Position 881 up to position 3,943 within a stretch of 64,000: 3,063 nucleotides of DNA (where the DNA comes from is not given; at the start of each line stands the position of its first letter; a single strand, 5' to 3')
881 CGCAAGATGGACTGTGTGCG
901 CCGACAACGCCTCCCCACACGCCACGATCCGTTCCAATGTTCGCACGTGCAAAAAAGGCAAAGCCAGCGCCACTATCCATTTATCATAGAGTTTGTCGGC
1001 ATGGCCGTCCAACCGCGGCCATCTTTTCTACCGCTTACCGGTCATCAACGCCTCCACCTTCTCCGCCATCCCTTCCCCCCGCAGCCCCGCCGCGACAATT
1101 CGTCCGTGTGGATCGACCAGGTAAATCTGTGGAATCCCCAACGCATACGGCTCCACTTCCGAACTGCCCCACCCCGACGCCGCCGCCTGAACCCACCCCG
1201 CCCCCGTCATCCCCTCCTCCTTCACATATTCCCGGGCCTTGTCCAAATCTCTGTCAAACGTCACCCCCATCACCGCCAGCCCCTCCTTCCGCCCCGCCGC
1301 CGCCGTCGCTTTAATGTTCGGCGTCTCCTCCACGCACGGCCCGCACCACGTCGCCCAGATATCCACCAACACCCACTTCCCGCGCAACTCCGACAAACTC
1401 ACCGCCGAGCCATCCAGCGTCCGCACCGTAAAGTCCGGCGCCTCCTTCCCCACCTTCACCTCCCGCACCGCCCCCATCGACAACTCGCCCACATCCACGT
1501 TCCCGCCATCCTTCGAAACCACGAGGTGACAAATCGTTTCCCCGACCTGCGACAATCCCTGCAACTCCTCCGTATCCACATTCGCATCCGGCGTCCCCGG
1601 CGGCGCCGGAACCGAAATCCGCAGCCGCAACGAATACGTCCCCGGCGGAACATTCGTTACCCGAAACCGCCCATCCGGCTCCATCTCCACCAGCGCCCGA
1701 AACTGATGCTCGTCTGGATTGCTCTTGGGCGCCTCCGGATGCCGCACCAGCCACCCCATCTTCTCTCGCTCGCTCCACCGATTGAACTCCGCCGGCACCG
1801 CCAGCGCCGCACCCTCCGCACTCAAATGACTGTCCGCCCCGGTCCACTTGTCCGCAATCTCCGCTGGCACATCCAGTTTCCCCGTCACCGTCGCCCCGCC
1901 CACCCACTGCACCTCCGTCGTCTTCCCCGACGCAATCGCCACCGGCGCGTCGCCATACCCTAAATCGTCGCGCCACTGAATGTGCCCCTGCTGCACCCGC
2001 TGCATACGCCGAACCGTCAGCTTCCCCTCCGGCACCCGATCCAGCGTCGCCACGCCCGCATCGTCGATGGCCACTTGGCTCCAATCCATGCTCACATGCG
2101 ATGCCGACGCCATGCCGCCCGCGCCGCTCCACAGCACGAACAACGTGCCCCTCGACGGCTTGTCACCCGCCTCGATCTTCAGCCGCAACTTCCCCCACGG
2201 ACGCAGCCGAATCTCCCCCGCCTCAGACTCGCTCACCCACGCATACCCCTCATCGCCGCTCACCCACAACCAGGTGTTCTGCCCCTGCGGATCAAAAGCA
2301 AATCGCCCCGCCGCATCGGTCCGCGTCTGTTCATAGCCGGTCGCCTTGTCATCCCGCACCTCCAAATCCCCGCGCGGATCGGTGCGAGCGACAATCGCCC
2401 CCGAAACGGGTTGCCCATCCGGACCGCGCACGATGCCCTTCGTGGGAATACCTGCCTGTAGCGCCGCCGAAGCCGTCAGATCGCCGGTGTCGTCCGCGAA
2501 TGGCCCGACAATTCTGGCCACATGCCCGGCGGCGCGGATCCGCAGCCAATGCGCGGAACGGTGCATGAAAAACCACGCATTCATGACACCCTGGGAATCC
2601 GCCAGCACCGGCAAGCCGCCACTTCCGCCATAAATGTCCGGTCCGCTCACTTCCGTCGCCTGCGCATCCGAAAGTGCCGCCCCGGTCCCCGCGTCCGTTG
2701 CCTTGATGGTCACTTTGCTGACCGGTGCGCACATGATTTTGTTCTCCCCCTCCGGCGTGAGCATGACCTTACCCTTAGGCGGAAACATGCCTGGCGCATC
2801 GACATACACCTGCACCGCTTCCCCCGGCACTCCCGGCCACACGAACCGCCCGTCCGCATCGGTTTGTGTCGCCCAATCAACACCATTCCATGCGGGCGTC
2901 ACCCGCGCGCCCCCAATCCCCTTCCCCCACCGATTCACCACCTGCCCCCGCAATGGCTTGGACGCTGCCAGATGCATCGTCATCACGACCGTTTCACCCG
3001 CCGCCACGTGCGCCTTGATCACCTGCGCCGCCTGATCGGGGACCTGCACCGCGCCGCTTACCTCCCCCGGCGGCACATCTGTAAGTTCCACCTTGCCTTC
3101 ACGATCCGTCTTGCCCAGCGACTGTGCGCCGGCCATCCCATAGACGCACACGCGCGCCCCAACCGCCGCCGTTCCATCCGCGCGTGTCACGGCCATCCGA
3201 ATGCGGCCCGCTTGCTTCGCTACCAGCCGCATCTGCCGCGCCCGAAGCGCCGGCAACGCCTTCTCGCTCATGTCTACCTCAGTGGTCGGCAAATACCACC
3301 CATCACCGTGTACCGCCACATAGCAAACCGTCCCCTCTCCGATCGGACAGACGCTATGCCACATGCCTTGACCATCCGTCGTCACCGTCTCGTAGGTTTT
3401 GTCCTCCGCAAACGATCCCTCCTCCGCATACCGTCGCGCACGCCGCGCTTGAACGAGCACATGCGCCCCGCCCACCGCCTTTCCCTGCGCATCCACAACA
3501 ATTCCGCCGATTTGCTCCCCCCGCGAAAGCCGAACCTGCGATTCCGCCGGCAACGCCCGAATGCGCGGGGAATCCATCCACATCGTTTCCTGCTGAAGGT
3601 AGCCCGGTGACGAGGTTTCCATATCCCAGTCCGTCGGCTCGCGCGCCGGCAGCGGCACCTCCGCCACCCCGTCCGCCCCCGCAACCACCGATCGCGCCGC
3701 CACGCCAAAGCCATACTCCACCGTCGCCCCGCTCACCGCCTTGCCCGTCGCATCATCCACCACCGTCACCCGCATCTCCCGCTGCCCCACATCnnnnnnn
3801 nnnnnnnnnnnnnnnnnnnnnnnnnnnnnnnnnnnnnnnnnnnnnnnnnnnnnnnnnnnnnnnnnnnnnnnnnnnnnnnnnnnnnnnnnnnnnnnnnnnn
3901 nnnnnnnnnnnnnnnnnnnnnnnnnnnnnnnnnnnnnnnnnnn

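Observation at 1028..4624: ECF sigma factor covalently fused to a membrane anchor, a large periplasmic region and a TlpA-type thioredoxin domain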

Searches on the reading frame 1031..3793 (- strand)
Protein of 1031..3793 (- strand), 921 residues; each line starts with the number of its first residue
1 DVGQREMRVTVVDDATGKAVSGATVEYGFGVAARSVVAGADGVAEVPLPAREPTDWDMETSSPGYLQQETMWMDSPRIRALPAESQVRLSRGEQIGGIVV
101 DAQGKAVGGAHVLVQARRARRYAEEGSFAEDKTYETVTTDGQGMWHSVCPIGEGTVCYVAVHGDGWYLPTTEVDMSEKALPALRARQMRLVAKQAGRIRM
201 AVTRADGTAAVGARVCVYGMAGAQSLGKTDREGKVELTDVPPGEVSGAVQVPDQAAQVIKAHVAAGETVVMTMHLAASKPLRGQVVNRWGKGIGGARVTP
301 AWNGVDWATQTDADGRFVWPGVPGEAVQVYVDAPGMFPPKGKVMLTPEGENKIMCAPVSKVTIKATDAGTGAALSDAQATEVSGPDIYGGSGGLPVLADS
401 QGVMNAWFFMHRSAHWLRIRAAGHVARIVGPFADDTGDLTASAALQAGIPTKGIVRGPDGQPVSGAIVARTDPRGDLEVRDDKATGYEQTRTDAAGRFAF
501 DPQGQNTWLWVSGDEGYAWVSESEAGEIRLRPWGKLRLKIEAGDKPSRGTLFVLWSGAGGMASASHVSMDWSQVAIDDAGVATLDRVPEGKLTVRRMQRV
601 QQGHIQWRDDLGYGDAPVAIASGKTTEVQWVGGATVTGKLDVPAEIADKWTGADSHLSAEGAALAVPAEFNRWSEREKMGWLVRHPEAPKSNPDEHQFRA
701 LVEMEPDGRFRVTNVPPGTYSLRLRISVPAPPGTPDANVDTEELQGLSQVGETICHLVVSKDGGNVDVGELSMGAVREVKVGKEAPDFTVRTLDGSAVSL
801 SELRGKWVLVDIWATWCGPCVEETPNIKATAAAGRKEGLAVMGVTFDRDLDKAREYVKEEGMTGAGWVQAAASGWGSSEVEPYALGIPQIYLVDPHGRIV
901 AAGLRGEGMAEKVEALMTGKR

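Call 47: find_homologous_proteins(query=window:1031-3793:-, max_evalue=1e-20)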
Query window:1031-3793:- (921 aa): 27 proteins with E <= 1e-20 among 8000 candidates.
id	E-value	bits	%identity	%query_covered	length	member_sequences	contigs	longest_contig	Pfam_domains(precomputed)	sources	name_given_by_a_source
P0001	0.0e+0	2079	100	100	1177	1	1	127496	PF08534.17,PF04545.23,PF04542.21,PF00578.28,PF13620.13,PF08281.19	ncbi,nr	ncbi:MAG TPA: sigma-70 family RNA polymerase sigma factor [Phycisphaerae bacterium]|nr:sigma-70 fami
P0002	0.0e+0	1802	87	100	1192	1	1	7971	PF13715.13,PF08534.17,PF04545.23,PF04542.21,PF00578.28,PF13620.13,PF08281.19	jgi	jgi:RNA polymerase sigma factor (sigma-70 family)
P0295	1.2e-63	234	27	96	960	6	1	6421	PF00085.27,PF08534.17,PF13905.13,PF00775.28,PF13620.13,PF10670.16,PF13715.13,PF02369.23,PF20598.5,PF15976.12,PF00578.28,PF22904.4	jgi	jgi:thiol-disulfide isomerase/thioredoxin/protocatechuate 3,4-dioxygenase beta subunit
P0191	2.3e-62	230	27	95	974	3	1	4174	PF17789.8,PF00085.27,PF08534.17,PF13905.13,PF13098.14,PF13620.13,PF24107.2,PF13715.13,PF02369.23,PF14686.13,PF20598.5,PF15976.12,PF00578.28,PF09430.17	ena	-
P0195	5.5e-62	228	26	98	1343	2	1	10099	PF00085.27,PF08534.17,PF05569.18,PF13905.13,PF00775.28,PF13620.13,PF10670.16,PF13715.13,PF02369.23,PF20598.5,PF00578.28,PF09430.17,PF22904.4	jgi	jgi:beta-lactamase regulating signal transducer with metallopeptidase domain/thiol-disulfide isomera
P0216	1.8e-58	217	26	99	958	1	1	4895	PF00085.27,PF08534.17,PF13905.13,PF13098.14,PF13620.13,PF24107.2,PF10670.16,PF13715.13,PF02369.23,PF11974.15,PF14686.13,PF20598.5,PF00578.28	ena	-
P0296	6.8e-56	208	27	98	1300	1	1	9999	PF10670.16,PF13715.13,PF02369.23,PF00085.27,PF14686.13,PF08534.17,PF20598.5,PF13905.13,PF00775.28,PF00578.28,PF13620.13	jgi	jgi:thiol-disulfide isomerase/thioredoxin/protocatechuate 3,4-dioxygenase beta subunit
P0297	1.2e-48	184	28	93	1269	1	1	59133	PF08534.17,PF13905.13,PF04542.21,PF13620.13,PF08281.19,PF24107.2,PF10670.16,PF13715.13,PF02369.23,PF11974.15,PF14686.13,PF20598.5,PF15976.12,PF00578.28,PF09430.17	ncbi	-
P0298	1.3e-45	174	24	99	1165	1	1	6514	PF00085.27,PF08534.17,PF17802.8,PF13905.13,PF13098.14,PF13620.13,PF10670.16,PF13715.13,PF02369.23,PF14686.13,PF20598.5,PF15976.12,PF00578.28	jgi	jgi:peroxiredoxin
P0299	5.9e-43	165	26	97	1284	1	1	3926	PF10670.16,PF13715.13,PF02369.23,PF14686.13,PF20598.5,PF13905.13,PF00775.28,PF00578.28,PF13620.13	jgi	jgi:protocatechuate 3,4-dioxygenase beta subunit/peroxiredoxin/DNA-binding beta-propeller fold prote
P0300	3.2e-40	156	24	99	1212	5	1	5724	PF00085.27,PF08534.17,PF05569.18,PF13905.13,PF13098.14,PF13620.13,PF10670.16,PF13715.13,PF02369.23,PF20598.5,PF15976.12,PF00578.28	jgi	jgi:beta-lactamase regulating signal transducer with metallopeptidase domain/thiol-disulfide isomera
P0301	6.0e-40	155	26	91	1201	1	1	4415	PF10670.16,PF13715.13,PF14686.13,PF05569.18,PF20598.5,PF13905.13,PF00775.28,PF00578.28,PF13620.13,PF24107.2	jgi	jgi:beta-lactamase regulating signal transducer with metallopeptidase domain/uncharacterized GH25 fa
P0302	3.6e-37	146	28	98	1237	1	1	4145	PF17789.8,PF00085.27,PF08534.17,PF13905.13,PF04542.21,PF13620.13,PF08281.19,PF24107.2,PF10670.16,PF13715.13,PF02369.23,PF20598.5,PF00578.28,PF13115.12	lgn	-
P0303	4.4e-36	143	26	98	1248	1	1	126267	PF17789.8,PF00085.27,PF08534.17,PF13905.13,PF13098.14,PF04542.21,PF00775.28,PF13620.13,PF08281.19,PF24107.2,PF10670.16,PF13715.13,PF02369.23,PF14686.13,PF20598.5,PF00578.28,PF13115.12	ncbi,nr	ncbi:MAG: hypothetical protein JWO38_3912 [Gemmataceae bacterium]|nr:hypothetical protein [Gemmatace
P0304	1.9e-34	137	25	99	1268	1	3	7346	PF08534.17,PF13905.13,PF04542.21,PF00775.28,PF13620.13,PF08281.19,PF10670.16,PF13715.13,PF02369.23,PF14686.13,PF20598.5,PF04545.23,PF00578.28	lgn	-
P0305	5.8e-29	119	27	50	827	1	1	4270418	PF10670.16,PF08534.17,PF13905.13,PF00578.28,PF13620.13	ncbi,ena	-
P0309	1.1e-27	115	24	99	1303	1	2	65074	PF17789.8,PF00085.27,PF08534.17,PF13905.13,PF04542.21,PF00775.28,PF13620.13,PF08281.19,PF24107.2,PF13715.13,PF02369.23,PF14686.13,PF20598.5,PF04545.23,PF00578.28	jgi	-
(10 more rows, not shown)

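Call 48: find_encoding_contigs(protein=P0303, flank=8000, max_places=2)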
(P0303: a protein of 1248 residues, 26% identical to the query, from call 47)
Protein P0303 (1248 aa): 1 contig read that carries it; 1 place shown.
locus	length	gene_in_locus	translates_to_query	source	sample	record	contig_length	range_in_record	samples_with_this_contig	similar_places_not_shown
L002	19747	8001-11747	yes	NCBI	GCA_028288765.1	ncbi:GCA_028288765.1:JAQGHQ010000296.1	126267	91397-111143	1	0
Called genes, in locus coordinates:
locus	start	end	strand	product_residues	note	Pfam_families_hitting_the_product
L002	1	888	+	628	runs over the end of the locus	PF00012:HSP70, PF06723:MreB_Mbl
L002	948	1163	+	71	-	PF04384:Fe-S_assembly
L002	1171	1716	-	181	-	PF14257:DUF4349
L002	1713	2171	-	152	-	PF14257:DUF4349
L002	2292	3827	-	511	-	PF02446:Glyco_hydro_77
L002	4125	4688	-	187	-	-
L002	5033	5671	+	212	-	PF00561:Abhydrolase_1 (weak), PF12697:Abhydrolase_6 (weak)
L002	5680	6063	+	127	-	PF09996:DUF2237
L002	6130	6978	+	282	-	PF04228:Zn_peptidase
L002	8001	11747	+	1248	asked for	PF04542:Sigma70_r2, PF08281:Sigma70_r4_2, PF13620:CarboxypepD_reg, PF13620:CarboxypepD_reg (weak), PF00578:AhpC-TSA, PF08534:Redoxin, PF13098:Thioredoxin_2 (weak), PF13905:Thioredoxin_8, +10 more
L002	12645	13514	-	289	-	PF13641:Glyco_tranf_2_3, PF00535:Glycos_transf_2, PF10111:Glyco_tranf_2_2 (weak)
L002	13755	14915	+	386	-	PF01041:DegT_DnrJ_EryC1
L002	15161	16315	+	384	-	PF00355:Rieske, PF00848:Ring_hydroxyl_A, PF19112:VanA_C (weak)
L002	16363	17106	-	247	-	PF03740:PdxJ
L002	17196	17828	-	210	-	-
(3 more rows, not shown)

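Call 49: find_encoding_contigs(protein=P0297, flank=8000, max_places=2)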
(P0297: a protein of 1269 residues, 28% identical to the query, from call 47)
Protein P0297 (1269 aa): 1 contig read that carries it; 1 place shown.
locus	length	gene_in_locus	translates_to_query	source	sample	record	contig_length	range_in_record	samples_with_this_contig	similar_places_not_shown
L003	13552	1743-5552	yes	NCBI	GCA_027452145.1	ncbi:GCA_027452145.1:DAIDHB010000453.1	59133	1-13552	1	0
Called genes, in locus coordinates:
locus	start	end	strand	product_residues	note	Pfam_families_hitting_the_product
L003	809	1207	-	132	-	-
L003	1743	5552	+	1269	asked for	PF04542:Sigma70_r2, PF08281:Sigma70_r4_2, PF02369:Big_1 (faint), PF13620:CarboxypepD_reg, PF09430:EMC7_beta-sandw (weak), PF00578:AhpC-TSA, PF08534:Redoxin (weak), PF13905:Thioredoxin_8 (weak), +7 more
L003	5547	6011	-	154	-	PF10057:MpsC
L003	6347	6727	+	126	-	PF10057:MpsC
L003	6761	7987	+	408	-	PF01553:Acyltransferase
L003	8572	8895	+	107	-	-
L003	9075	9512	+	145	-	PF00571:CBS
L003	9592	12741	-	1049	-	PF03130:HEAT_PBS (faint), PF23227:HEAT_MROH2B_C (faint), PF25786:HEAT_GCN1_C (faint), PF00514:Arm (faint), PF01602:Adaptin_N (faint), PF02985:HEAT (faint), PF13646:HEAT_2, PF13646:HEAT_2, +6 more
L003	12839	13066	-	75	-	PF06305:LapA_dom (weak)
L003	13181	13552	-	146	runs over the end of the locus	-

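Call 50: find_encoding_contigs(protein=P0309, flank=8000, max_places=2)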
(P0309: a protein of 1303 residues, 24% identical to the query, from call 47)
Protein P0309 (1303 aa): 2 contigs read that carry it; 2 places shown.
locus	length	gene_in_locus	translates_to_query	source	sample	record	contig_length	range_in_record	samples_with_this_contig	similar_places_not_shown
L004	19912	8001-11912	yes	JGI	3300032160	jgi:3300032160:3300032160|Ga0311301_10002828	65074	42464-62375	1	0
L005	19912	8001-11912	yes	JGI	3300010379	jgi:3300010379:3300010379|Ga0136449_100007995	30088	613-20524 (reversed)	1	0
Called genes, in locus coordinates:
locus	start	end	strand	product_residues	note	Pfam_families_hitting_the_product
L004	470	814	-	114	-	-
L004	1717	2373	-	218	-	-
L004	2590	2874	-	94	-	-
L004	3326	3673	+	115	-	-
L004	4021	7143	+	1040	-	-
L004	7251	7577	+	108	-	-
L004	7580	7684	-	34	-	-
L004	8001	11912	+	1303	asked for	PF04542:Sigma70_r2, PF04545:Sigma70_r4, PF08281:Sigma70_r4_2, PF13620:CarboxypepD_reg, PF08534:Redoxin, PF00085:Thioredoxin (weak), PF00578:AhpC-TSA, PF13905:Thioredoxin_8, +7 more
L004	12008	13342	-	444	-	PF01041:DegT_DnrJ_EryC1, PF01053:Cys_Met_Meta_PP (weak), PF00155:Aminotran_1_2, PF00266:Aminotran_5 (weak), PF01212:Beta_elim_lyase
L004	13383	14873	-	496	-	PF07394:DUF1501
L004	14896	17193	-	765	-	PF07635:PSCyt1, PF07583:PSCyt2, PF07587:PSD1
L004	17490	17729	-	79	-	PF01726:LexA_DNA_bind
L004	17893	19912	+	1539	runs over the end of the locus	PF00069:Pkinase, PF01636:APH (faint), PF07714:PK_Tyr_Ser-Thr, PF01637:ATPase_2 (weak), PF20703:nSTAND1, PF13646:HEAT_2 (faint), PF03781:FGE-sulfatase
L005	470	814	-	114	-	-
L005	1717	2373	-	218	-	-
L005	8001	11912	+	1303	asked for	PF04542:Sigma70_r2, PF04545:Sigma70_r4, PF08281:Sigma70_r4_2, PF13620:CarboxypepD_reg, PF08534:Redoxin, PF00085:Thioredoxin (weak), PF00578:AhpC-TSA, PF13905:Thioredoxin_8, +7 more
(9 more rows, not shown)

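Call 63: predict_structure(alignment_id=A2)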
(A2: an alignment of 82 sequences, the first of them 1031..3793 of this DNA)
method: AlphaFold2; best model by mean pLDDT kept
length: 921 residues; sequences in the alignment: 82
mean_pLDDT: 85.4   pTM: 0.72
mean pLDDT of the five models: 85.4, 83.7, 83.6, 83.2, 81.5
residues with pLDDT >= 90: 490; 70-90: 310; 50-70: 78; < 50: 43
segments of 3 or more residues with pLDDT < 50: 387-392, 559-564, 602-606, 690-694, 735-746
pLDDT, mean of each block of 10 residues (from residue 1): 77 97 89 86 92 83 95 62 93 95 94 90 78 93 95 85 83 80 94 94 97 90 86 95 90 91 93 94 94 95 87 96 88 84 87 91 96 94 59 66 87 88 93 88 96 97 96 79 85 97 87 95 95 93 74 61 59 77 91 76 47 72 93 87 82 79 72 77 66 59 87 88 82 46 47 86 89 79 92 96 96 91 95 93 94 96 93 77 82 96 90 89 43
secondary structure, 60 per line:
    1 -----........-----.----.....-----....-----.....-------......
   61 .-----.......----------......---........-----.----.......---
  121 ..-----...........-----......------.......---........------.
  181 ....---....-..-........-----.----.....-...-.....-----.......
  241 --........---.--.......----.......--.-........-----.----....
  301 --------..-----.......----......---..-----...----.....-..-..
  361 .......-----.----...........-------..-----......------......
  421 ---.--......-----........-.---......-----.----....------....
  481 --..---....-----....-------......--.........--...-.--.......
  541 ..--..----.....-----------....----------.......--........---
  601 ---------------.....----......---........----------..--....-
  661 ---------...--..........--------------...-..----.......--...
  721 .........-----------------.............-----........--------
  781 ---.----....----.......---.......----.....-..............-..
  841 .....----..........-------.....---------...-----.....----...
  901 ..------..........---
elements in order (helices of 4 or more, strands of 3 or more residues): E6-13 E24-28 E34-37 E43-47 E55-61 E67-73 E84-89 E93-100 E111-117 E128-138 E144-149 E156-162 E166-173 H180-184 E188-191 E196-203 E214-218 E224-228 E234-240 E243-250 E257-263 E268-274 E279-286 E297-300 E316-322 E327-332 E343-345 E350-354 E359-367 E378-383 H384-388 E403-408 E415-420 E427-432 E438-445 E451-456 E467-470 E477-480 E488-491 E497-500 E508-513 E516-521 E527-529 E534-542 E551-555 E567-570 E581-587 E590-597 E616-620 E625-630 E634-641 E656-659 H675-684 E699-701 E709-715 E718-729 E747-759 E765-772 E789-792 E797-799 H800-803 E807-813 H818-822 H824-837 E839-845 H850-859 E867-871 E889-893 E898-902 H909-918
